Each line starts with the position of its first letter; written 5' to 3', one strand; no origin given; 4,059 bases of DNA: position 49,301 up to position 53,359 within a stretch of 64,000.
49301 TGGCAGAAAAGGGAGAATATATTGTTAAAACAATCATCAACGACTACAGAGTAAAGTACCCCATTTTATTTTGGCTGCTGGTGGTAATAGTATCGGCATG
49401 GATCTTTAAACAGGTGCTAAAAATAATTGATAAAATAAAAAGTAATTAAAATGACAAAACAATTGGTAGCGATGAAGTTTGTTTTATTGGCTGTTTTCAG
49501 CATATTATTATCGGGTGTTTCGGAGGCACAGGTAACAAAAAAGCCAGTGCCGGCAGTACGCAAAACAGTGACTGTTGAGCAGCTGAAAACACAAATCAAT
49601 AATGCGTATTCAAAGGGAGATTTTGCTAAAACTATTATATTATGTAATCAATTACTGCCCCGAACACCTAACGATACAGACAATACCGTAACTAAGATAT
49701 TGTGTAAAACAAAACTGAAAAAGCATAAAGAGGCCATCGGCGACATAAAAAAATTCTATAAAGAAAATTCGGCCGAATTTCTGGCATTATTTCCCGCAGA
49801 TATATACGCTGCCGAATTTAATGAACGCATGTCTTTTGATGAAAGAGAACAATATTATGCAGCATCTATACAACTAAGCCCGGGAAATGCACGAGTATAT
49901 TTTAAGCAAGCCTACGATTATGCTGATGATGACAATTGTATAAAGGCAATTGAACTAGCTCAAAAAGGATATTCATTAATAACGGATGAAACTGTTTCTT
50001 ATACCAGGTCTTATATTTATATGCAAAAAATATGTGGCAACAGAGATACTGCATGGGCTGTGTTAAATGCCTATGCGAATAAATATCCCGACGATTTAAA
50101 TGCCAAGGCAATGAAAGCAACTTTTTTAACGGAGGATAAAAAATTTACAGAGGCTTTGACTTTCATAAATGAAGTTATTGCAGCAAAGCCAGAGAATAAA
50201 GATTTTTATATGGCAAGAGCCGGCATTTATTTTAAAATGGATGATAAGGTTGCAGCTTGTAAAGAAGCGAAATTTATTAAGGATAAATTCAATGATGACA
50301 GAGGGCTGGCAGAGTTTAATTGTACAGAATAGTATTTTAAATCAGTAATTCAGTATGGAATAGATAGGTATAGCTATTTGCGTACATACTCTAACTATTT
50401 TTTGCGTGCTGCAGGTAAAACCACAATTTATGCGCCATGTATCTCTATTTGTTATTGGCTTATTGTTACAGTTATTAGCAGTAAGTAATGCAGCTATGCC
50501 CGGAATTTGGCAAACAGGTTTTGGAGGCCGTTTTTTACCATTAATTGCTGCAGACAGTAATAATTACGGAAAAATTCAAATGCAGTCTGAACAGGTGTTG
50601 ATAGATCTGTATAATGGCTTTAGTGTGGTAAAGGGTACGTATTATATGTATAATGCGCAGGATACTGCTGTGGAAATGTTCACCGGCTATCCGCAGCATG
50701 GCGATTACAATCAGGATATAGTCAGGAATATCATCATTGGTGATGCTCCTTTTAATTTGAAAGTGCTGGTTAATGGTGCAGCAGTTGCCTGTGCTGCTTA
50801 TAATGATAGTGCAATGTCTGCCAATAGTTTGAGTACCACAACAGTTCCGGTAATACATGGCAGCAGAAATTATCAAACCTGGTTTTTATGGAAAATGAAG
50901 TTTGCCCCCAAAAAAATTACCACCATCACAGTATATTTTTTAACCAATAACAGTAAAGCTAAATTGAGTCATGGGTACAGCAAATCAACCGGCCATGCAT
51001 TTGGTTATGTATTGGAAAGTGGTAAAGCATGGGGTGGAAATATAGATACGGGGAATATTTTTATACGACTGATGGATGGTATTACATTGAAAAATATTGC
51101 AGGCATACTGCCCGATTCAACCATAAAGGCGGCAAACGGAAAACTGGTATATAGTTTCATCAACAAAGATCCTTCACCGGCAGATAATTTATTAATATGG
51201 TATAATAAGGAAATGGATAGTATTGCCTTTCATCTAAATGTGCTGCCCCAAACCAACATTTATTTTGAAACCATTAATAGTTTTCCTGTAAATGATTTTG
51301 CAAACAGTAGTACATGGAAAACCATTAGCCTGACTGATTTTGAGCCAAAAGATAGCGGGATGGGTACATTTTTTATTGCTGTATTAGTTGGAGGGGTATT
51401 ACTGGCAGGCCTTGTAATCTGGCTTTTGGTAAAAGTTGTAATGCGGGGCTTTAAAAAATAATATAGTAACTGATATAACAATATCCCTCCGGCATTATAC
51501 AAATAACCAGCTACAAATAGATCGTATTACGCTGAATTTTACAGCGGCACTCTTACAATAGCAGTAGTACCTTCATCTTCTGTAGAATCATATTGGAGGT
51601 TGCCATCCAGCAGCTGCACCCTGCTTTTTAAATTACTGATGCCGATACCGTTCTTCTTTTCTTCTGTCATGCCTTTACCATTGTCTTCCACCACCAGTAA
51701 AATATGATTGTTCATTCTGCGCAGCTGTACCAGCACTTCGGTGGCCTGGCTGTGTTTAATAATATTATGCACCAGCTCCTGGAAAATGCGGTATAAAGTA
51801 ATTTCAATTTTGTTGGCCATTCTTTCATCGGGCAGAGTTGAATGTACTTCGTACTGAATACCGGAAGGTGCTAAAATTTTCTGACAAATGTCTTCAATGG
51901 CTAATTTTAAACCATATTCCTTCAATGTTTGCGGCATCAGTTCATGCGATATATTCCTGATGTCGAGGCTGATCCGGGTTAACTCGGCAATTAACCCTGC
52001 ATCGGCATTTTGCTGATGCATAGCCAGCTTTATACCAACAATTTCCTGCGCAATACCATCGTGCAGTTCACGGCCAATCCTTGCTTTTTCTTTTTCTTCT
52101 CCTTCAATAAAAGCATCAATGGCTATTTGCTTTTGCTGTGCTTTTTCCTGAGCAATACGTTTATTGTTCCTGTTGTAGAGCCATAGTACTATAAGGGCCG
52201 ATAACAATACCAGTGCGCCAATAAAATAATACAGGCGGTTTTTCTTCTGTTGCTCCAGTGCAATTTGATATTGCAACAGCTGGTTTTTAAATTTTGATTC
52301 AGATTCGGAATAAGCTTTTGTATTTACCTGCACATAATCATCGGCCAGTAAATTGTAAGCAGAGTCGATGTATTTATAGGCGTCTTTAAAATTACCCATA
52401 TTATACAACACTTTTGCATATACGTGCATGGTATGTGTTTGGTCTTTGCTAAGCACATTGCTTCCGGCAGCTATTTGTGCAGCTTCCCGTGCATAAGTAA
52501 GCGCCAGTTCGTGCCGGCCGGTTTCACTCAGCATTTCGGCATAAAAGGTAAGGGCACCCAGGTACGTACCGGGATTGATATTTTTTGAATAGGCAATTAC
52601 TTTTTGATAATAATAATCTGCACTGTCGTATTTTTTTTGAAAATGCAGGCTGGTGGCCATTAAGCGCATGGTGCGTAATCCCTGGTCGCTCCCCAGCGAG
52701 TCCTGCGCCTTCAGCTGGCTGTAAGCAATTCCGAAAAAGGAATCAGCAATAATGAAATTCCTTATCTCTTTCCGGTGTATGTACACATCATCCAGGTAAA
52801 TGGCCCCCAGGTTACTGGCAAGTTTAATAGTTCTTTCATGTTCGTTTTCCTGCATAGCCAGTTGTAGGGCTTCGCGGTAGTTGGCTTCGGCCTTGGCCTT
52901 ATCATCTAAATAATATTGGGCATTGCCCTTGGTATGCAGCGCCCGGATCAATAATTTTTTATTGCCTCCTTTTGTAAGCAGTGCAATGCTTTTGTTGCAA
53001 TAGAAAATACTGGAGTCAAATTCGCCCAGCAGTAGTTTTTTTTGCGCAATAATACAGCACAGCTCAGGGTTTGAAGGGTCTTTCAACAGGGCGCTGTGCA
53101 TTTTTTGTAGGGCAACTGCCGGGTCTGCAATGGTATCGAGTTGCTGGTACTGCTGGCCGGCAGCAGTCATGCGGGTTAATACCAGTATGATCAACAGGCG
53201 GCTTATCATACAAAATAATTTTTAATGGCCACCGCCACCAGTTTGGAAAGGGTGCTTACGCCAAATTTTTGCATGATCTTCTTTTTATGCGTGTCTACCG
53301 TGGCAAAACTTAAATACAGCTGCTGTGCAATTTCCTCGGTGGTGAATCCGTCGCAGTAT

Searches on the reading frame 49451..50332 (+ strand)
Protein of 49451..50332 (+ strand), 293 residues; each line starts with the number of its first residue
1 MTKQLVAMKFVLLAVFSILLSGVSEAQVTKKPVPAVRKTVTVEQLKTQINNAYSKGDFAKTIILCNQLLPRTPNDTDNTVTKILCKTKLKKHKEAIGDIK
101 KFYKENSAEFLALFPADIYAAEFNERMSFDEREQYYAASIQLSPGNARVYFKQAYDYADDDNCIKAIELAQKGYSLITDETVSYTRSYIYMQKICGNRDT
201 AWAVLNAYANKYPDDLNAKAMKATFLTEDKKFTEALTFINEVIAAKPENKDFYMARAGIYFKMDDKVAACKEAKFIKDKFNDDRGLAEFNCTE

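Call 56: search_protein_families(library=pfam, proteins=[window:49451-50332:+], max_evalue=0.0001)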
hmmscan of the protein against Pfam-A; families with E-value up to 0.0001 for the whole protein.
window:49451-50332:+ (293 aa): 3 families
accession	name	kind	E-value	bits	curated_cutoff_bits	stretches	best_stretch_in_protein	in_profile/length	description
PF13428.12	TPR_14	-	1.2e-06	29.1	23.5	0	194-223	13-42/44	Tetratricopeptide repeat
PF14559.12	TPR_19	-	4.8e-06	27.2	25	0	227-269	2-44/68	Tetratricopeptide repeat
PF12895.13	ANAPC3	-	2.3e-05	25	27.2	0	56-107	3-53/82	Anaphase-promoting complex, cyclosome, subunit 3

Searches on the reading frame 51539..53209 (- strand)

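Call 56: search_protein_families(library=pfam, proteins=[window:51539-53209:-], max_evalue=0.0001)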
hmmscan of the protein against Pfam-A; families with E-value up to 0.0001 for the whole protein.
window:51539-53209:- (556 aa): 7 families
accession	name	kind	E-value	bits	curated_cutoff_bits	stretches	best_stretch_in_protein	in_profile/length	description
PF02518.31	HATPase_c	-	2.3e-15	57.4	26.4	1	469-556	3-109/111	Histidine kinase-, DNA gyrase B-, and HSP90-like ATPase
PF13424.12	TPR_12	-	1.2e-13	51.5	30.1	1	60-118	15-75/77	Tetratricopeptide repeat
PF07719.23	TPR_2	-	2.2e-10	40.3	27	0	89-118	2-31/34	Tetratricopeptide repeat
PF13181.12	TPR_8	-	1.3e-05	25.4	25.7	0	89-118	2-31/34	Tetratricopeptide repeat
PF07730.19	HisKA_3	-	2.2e-05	25.3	24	0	374-398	1-25/68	Histidine kinase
PF00515.34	TPR_1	-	2.2e-05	24.5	27.8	0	89-117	2-30/34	Tetratricopeptide repeat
PF14559.12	TPR_19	-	7.9e-05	23.4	25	0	191-244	4-52/68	Tetratricopeptide repeat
